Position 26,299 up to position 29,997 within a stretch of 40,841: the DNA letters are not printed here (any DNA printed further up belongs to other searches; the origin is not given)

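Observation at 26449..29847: A 1132-aa non-catalytic protein with six starch-binding-like repeats, two CBM9-like domains and a T9SS sorting signal lies next to susC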

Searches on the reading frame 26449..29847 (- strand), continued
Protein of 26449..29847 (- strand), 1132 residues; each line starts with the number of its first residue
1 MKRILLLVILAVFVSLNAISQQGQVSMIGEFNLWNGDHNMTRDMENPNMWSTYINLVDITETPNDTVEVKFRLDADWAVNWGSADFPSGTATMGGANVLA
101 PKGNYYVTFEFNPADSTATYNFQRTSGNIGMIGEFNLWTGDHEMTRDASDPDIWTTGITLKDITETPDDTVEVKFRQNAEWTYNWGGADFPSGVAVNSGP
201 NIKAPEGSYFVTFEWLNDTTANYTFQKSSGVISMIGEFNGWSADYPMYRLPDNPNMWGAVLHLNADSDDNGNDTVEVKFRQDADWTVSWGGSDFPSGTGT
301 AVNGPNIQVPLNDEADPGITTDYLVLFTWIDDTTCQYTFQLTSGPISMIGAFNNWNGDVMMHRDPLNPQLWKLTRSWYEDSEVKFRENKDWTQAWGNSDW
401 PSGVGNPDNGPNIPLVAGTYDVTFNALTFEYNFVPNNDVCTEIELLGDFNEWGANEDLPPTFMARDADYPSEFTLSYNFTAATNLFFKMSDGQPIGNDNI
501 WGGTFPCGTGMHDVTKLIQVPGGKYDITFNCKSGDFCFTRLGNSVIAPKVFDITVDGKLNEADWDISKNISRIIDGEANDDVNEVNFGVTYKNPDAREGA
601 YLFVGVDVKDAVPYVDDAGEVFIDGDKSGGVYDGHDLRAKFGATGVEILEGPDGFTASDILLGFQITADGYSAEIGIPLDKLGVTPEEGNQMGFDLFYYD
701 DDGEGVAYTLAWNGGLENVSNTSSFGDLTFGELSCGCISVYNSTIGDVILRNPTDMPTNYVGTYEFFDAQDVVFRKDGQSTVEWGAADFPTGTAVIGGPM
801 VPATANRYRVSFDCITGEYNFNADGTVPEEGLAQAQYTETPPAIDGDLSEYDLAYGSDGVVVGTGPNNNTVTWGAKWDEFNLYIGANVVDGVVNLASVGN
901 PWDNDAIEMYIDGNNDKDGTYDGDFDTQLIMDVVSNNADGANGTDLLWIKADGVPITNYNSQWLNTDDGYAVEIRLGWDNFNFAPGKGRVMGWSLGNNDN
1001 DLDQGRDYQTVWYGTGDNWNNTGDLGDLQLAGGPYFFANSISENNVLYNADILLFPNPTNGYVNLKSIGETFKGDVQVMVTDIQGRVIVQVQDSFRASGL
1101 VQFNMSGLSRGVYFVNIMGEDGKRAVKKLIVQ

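Call 13: find_homologous_proteins(query=window:26449-29847:-, max_evalue=0.00001)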
Query window:26449-29847:- (1132 aa): 263 proteins with E <= 0.00001 among 8000 candidates; the best 120 are listed.
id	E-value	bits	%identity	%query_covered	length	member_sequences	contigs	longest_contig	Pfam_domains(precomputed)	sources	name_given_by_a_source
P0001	0.0e+0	2647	100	100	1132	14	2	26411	PF02922.25,PF06452.17,PF18962.8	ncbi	-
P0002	0.0e+0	1775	69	100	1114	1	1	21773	PF27330.1,PF16561.12,PF06452.17,PF18962.8,PF16411.11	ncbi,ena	-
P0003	0.0e+0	1657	66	100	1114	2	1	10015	PF27330.1,PF16561.12,PF06452.17,PF18962.8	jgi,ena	-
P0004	0.0e+0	1627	65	100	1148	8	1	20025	PF27330.1,PF16561.12,PF06452.17,PF18962.8,PF26120.1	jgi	jgi:hypothetical protein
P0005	0.0e+0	1591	64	100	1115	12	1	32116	PF27330.1,PF02922.25,PF16561.12,PF06452.17,PF18962.8,PF26120.1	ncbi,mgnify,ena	mgnify:CR=1 FL=1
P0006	0.0e+0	1441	59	99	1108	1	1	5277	PF16561.12,PF06452.17,PF18962.8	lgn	-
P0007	0.0e+0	1412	58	100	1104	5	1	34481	PF02922.25,PF16561.12,PF06452.17,PF18962.8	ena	-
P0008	0.0e+0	1375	57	100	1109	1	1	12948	PF02922.25,PF16561.12,PF06452.17,PF18962.8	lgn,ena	-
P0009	0.0e+0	1374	57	100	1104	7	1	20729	PF02922.25,PF16561.12,PF06452.17,PF18962.8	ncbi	-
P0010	0.0e+0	1356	56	100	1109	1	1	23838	PF02922.25,PF16561.12,PF06452.17,PF18962.8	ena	-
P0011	0.0e+0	1339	55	100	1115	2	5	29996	PF02922.25,PF16561.12,PF06452.17,PF18962.8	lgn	-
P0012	0.0e+0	1335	56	100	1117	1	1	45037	PF16561.12,PF06452.17,PF18962.8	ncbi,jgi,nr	ncbi:MAG: T9SS type A sorting domain-containing protein [Chlorobi bacterium]|nr:T9SS type A sorting 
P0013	0.0e+0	1334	56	100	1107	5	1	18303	PF02922.25,PF16561.12,PF06452.17,PF18962.8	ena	-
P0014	0.0e+0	1331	56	98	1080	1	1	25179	PF06452.17,PF18962.8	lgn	-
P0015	0.0e+0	1330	56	100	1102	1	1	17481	PF02922.25,PF06452.17,PF18962.8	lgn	-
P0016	0.0e+0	1318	54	100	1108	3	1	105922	PF02922.25,PF16561.12,PF06452.17,PF18962.8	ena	-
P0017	0.0e+0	1313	55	100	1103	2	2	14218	PF27330.1,PF16561.12,PF06452.17,PF18962.8,PF16411.11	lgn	-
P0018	0.0e+0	1312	55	99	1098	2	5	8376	PF27330.1,PF02922.25,PF16561.12,PF06452.17,PF18962.8,PF16411.11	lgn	-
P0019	0.0e+0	1312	55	100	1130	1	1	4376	PF27330.1,PF16561.12,PF06452.17,PF18962.8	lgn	-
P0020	0.0e+0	1298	54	99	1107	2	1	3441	PF16561.12,PF06452.17,PF18962.8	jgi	jgi:hypothetical protein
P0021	0.0e+0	1294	56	100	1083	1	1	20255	PF27330.1,PF16561.12,PF06452.17,PF18962.8,PF16411.11,PF16020.11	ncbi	ncbi:MAG: sugar-binding protein [Bacteroidales bacterium]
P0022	0.0e+0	1292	55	100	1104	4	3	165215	PF27330.1,PF02922.25,PF16561.12,PF06452.17,PF18962.8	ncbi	-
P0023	0.0e+0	1291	54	100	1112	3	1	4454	PF02922.25,PF16561.12,PF06452.17,PF18962.8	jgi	jgi:hypothetical protein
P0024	0.0e+0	1291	55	100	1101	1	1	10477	PF02922.25,PF16561.12,PF06452.17,PF18962.8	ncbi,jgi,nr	ncbi:MAG: T9SS type A sorting domain-containing protein [Bacteroidales bacterium]|nr:T9SS type A sor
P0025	0.0e+0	1290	55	99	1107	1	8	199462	PF16561.12,PF06452.17,PF18962.8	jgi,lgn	jgi:hypothetical protein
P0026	0.0e+0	1288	53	99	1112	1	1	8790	PF06452.17,PF18962.8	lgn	-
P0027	0.0e+0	1276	54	100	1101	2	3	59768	PF27330.1,PF02922.25,PF16561.12,PF06452.17,PF18962.8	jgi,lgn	jgi:hypothetical protein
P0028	0.0e+0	1276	55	100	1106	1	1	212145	PF06452.17,PF18962.8,PF16411.11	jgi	jgi:hypothetical protein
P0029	0.0e+0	1274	54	100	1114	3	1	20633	PF02922.25,PF16561.12,PF06452.17,PF18962.8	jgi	-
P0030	0.0e+0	1273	54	100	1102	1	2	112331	PF27330.1,PF02922.25,PF06452.17,PF18962.8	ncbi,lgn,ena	-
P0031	0.0e+0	1272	54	100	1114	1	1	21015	PF16561.12,PF06452.17,PF18962.8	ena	-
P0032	0.0e+0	1272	54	100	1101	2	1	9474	PF06452.17,PF18962.8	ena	-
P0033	0.0e+0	1264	53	100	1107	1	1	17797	PF16561.12,PF06452.17,PF18962.8,PF16411.11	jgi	jgi:hypothetical protein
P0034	0.0e+0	1264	55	100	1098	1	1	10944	PF06452.17,PF18962.8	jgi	jgi:hypothetical protein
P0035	0.0e+0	1263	54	100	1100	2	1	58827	PF16561.12,PF06452.17,PF18962.8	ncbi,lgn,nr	ncbi:MAG: T9SS type A sorting domain-containing protein [Bacteroidetes bacterium]|nr:T9SS type A sor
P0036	0.0e+0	1261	53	99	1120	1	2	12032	PF16561.12,PF06452.17,PF18962.8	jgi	jgi:hypothetical protein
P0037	0.0e+0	1261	54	100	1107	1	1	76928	PF16561.12,PF06452.17,PF18962.8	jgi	jgi:hypothetical protein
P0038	0.0e+0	1261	53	100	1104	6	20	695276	PF16561.12,PF06452.17,PF18962.8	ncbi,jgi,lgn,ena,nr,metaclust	ncbi:MAG TPA: hypothetical protein DCQ26_20270 [Marinilabiliales bacterium]|nr:MAG: hypothetical pro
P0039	0.0e+0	1259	53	100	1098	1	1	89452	PF06452.17,PF18962.8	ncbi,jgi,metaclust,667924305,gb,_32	metaclust:\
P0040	0.0e+0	1257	53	100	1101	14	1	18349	PF06452.17,PF18962.8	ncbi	-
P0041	0.0e+0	1251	54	100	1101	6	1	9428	PF06452.17,PF18962.8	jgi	-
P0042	0.0e+0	1250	52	100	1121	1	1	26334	PF02922.25,PF16561.12,PF06452.17,PF18962.8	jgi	jgi:hypothetical protein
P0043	0.0e+0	1244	52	100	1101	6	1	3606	PF06452.17,PF18962.8,PF16411.11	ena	-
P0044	0.0e+0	1244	54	100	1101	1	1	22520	PF06452.17,PF18962.8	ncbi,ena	-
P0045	0.0e+0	1241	52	100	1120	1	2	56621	PF02922.25,PF16561.12,PF06452.17,PF18962.8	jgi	jgi:hypothetical protein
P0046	0.0e+0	1240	54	100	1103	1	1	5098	PF06452.17,PF18962.8,PF16411.11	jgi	jgi:hypothetical protein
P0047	0.0e+0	1237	53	99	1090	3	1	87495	PF06452.17,PF18962.8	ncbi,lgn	-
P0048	0.0e+0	1237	52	100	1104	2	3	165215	PF02922.25,PF16561.12,PF06452.17,PF18962.8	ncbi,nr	ncbi:MAG: sugar-binding protein [Bacteroidales bacterium]|nr:sugar-binding protein [Bacteroidales ba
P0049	0.0e+0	1234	56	92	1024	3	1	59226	PF02922.25,PF06452.17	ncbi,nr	ncbi:MAG: hypothetical protein KBB71_08765, partial [Lentimicrobiaceae bacterium]|nr:hypothetical pr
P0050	0.0e+0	1233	53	100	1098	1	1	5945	PF06452.17,PF18962.8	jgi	jgi:hypothetical protein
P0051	0.0e+0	1232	53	100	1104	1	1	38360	PF16561.12,PF06452.17,PF18962.8,PF28357.1,PF11589.15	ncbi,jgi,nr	ncbi:MAG: T9SS type A sorting domain-containing protein [Chlorobi bacterium]|nr:T9SS type A sorting 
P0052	0.0e+0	1232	53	100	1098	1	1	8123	PF16561.12,PF06452.17,PF18962.8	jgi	jgi:hypothetical protein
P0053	0.0e+0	1232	52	100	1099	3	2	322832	PF06452.17,PF18962.8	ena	-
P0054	0.0e+0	1231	52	100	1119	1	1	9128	PF02922.25,PF16561.12,PF06452.17,PF18962.8,PF26120.1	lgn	-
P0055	0.0e+0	1227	52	99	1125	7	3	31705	PF16561.12,PF06452.17,PF18962.8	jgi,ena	jgi:hypothetical protein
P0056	0.0e+0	1226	52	100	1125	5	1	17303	PF06452.17,PF18962.8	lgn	-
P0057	0.0e+0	1225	53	99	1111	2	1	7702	PF27330.1,PF06452.17,PF18962.8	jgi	-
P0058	0.0e+0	1225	53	99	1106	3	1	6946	PF06452.17,PF18962.8,PF16411.11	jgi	jgi:hypothetical protein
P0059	0.0e+0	1224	52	100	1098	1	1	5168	PF27330.1,PF16561.12,PF06452.17,PF18962.8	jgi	jgi:hypothetical protein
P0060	0.0e+0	1218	53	99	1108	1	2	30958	PF06452.17,PF18962.8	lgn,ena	-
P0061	0.0e+0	1216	50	100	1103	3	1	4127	PF27330.1,PF16561.12,PF06452.17,PF18962.8,PF26120.1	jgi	-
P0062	0.0e+0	1216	54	99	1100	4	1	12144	PF16561.12,PF06452.17,PF18962.8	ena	-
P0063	0.0e+0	1215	52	100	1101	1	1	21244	PF16561.12,PF06452.17,PF18962.8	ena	-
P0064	0.0e+0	1215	52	100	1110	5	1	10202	PF16561.12,PF06452.17,PF18962.8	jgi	jgi:hypothetical protein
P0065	0.0e+0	1203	53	100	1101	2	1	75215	PF06452.17,PF18962.8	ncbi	-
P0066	0.0e+0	1198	52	100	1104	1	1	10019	PF06452.17,PF18962.8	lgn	-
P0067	0.0e+0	1198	51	100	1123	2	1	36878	PF27330.1,PF06452.17,PF18962.8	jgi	-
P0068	0.0e+0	1197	52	98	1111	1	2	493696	PF06452.17,PF18962.8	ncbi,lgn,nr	ncbi:MAG: T9SS type A sorting domain-containing protein [Bacteroidales bacterium]|nr:T9SS type A sor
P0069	0.0e+0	1196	52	100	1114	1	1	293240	PF27330.1,PF06452.17,PF18962.8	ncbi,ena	-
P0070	0.0e+0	1184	51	100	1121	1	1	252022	PF02922.25,PF06452.17,PF18962.8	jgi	jgi:hypothetical protein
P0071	0.0e+0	1182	51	100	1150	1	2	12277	PF06452.17,PF18962.8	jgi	-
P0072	0.0e+0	1177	50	99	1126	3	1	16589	PF16561.12,PF06452.17,PF18962.8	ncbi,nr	ncbi:MAG: T9SS type A sorting domain-containing protein [Bacteroidales bacterium]|nr:T9SS type A sor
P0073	0.0e+0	1176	52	100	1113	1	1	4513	PF16561.12,PF06452.17,PF18962.8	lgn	-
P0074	0.0e+0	1172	52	99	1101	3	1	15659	PF06452.17,PF18962.8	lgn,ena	-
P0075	0.0e+0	1170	51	100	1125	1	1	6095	PF06452.17,PF18962.8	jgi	jgi:hypothetical protein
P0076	0.0e+0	1160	50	100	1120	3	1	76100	PF06452.17,PF18962.8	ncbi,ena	-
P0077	0.0e+0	1157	52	99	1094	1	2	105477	PF02922.25,PF06452.17,PF18962.8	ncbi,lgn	-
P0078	0.0e+0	1156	50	100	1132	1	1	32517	PF16561.12,PF06452.17,PF18962.8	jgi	jgi:hypothetical protein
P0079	0.0e+0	1152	50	99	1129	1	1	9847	PF02922.25,PF16561.12,PF06452.17,PF18962.8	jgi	jgi:hypothetical protein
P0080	0.0e+0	1149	51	100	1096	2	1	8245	PF06452.17,PF18962.8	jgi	-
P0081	0.0e+0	1147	54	89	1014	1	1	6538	PF06452.17,PF18962.8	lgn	-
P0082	0.0e+0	1146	50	100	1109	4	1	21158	PF27330.1,PF16561.12,PF06452.17,PF18962.8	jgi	jgi:hypothetical protein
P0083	0.0e+0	1146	50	99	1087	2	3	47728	PF16561.12,PF06452.17,PF18962.8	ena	-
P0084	0.0e+0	1145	50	99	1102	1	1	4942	PF16561.12,PF06452.17,PF18962.8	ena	-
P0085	0.0e+0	1143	51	99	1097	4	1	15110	PF16561.12,PF06452.17,PF18962.8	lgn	-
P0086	0.0e+0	1141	49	100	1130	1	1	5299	PF02922.25,PF16561.12,PF06452.17,PF18962.8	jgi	jgi:hypothetical protein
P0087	0.0e+0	1139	49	100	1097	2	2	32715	PF27330.1,PF02922.25,PF16561.12,PF06452.17,PF18962.8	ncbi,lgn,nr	ncbi:MAG: T9SS type A sorting domain-containing protein [Bacteroidetes bacterium]|nr:T9SS type A sor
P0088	0.0e+0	1138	51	100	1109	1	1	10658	PF16561.12,PF06452.17,PF18962.8,PF28357.1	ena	-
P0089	0.0e+0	1135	50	100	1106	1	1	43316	PF27330.1,PF16561.12,PF06452.17,PF18962.8,PF28357.1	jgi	-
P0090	0.0e+0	1131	49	100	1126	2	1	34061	PF06452.17,PF18962.8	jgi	jgi:hypothetical protein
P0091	0.0e+0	1129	50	100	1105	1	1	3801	PF16561.12,PF06452.17,PF18962.8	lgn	-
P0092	0.0e+0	1126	52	89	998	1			PF16561.12,PF06452.17,PF18962.8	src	-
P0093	0.0e+0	1124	50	100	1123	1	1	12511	PF06452.17,PF18962.8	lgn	-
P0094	0.0e+0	1113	48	100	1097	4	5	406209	PF16561.12,PF06452.17,PF18962.8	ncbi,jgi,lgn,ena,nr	ncbi:MAG TPA: sugar-binding protein [Bacteroidales bacterium]|nr:sugar-binding protein [Bacteroidale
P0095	0.0e+0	1110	52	94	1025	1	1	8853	PF06452.17,PF18962.8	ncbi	-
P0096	0.0e+0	1109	49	100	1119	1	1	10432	PF16561.12,PF06452.17,PF18962.8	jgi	jgi:hypothetical protein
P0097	0.0e+0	1107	50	97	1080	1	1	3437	PF06452.17,PF18962.8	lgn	-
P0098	0.0e+0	1105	47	100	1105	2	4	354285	PF27330.1,PF06452.17,PF18962.8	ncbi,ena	-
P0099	0.0e+0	1104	50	100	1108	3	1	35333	PF06452.17,PF18962.8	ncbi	ncbi:MAG: sugar-binding protein [Salinivirgaceae bacterium]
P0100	0.0e+0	1103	49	99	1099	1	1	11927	PF16561.12,PF06452.17,PF18962.8,PF16411.11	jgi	jgi:hypothetical protein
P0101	0.0e+0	1102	50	100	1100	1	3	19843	PF02922.25,PF16561.12,PF06452.17,PF18962.8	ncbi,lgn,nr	ncbi:MAG TPA: T9SS type A sorting domain-containing protein [Saprospiraceae bacterium]|nr:T9SS type 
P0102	0.0e+0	1095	49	100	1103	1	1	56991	PF06452.17,PF18962.8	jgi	jgi:hypothetical protein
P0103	0.0e+0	1093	49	100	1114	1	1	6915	PF16561.12,PF06452.17,PF18962.8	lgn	-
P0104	0.0e+0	1086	47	100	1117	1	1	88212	PF27330.1,PF06452.17,PF18962.8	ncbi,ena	-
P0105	0.0e+0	1086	48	100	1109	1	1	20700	PF16561.12,PF06452.17,PF18962.8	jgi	jgi:hypothetical protein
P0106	0.0e+0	1082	48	100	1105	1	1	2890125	PF06452.17,PF18962.8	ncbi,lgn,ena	-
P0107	0.0e+0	1068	48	100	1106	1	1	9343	PF16561.12,PF06452.17,PF18962.8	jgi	jgi:hypothetical protein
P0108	0.0e+0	1068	46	100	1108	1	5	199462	PF27330.1,PF06452.17,PF18962.8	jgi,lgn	jgi:hypothetical protein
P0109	0.0e+0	1061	46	100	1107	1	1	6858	PF27330.1,PF06452.17,PF18962.8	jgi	jgi:hypothetical protein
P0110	0.0e+0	1056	47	100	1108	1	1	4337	PF16561.12,PF06452.17,PF18962.8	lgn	-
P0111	0.0e+0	1052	48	100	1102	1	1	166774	PF02922.25,PF16561.12,PF06452.17,PF18962.8,PF16411.11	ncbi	ncbi:MAG: sugar-binding protein [Deltaproteobacteria bacterium]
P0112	0.0e+0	1046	47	96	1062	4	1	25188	PF27330.1,PF06452.17,PF18962.8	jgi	-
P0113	0.0e+0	1026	47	98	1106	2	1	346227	PF02922.25,PF16561.12,PF06452.17,PF18962.8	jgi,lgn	jgi:hypothetical protein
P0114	0.0e+0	1026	47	100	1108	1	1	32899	PF16561.12,PF06452.17,PF18962.8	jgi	jgi:hypothetical protein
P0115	0.0e+0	1020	55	79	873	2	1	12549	PF06452.17,PF18962.8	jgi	jgi:hypothetical protein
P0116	0.0e+0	1019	47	100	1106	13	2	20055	PF27330.1,PF02922.25,PF16561.12,PF06452.17,PF18962.8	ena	-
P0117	0.0e+0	1018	46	98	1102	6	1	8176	PF16561.12,PF06452.17,PF18962.8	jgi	-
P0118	0.0e+0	1013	56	76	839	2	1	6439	PF06452.17,PF18962.8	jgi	jgi:hypothetical protein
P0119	1.7e-292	992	46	100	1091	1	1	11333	PF27330.1,PF16561.12,PF06452.17,PF18962.8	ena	-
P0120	6.6e-292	990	45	100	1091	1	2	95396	PF27330.1,PF02922.25,PF16561.12,PF06452.17,PF18962.8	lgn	-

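Call 19: find_encoding_contigs(protein=P0001, flank=10000, max_places=3)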
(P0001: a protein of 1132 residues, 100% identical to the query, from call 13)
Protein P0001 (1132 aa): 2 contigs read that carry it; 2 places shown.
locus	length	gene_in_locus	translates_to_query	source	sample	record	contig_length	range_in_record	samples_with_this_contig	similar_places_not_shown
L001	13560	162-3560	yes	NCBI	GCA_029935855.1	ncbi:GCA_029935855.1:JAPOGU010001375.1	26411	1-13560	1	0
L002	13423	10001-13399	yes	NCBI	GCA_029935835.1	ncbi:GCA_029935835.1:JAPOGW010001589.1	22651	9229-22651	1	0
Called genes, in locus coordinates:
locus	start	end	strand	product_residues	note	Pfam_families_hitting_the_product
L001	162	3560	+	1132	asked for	PF02922:CBM_48 (faint), PF06452:CBM9_1, PF18962:Por_Secre_tail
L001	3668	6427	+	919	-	PF00128:Alpha-amylase, PF18962:Por_Secre_tail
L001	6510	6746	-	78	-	-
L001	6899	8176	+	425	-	PF00512:HisKA, PF02518:HATPase_c, PF14501:HATPase_c_5 (weak)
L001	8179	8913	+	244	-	PF00072:Response_reg, PF00486:Trans_reg_C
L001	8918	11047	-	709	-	PF02897:Peptidase_S9_N, PF00326:Peptidase_S9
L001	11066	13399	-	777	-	PF13620:CarboxypepD_reg, PF13715:CarbopepD_reg_2, PF07715:Plug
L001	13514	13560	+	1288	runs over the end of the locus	PF13860:FlgD_ig (faint), PF18962:Por_Secre_tail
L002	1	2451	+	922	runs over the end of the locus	PF13802:Gal_mutarotas_2, PF01055:Glyco_hydro_31_2nd, PF21365:Glyco_hydro_31_3rd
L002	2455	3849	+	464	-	PF00128:Alpha-amylase, PF14701:hDGE_amylase, PF16657:Malt_amylase_C (faint)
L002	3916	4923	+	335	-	PF00356:LacI, PF00532:Peripla_BP_1, PF13407:Peripla_BP_4, PF13377:Peripla_BP_3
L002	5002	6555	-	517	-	PF12771:SusD-like_2 (weak), PF14322:SusD-like_3, PF07980:SusD_RagB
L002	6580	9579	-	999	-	PF13715:CarbopepD_reg_2, PF07715:Plug, PF00593:TonB_dep_Rec_b-barrel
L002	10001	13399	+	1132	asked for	PF02922:CBM_48 (faint), PF06452:CBM9_1, PF18962:Por_Secre_tail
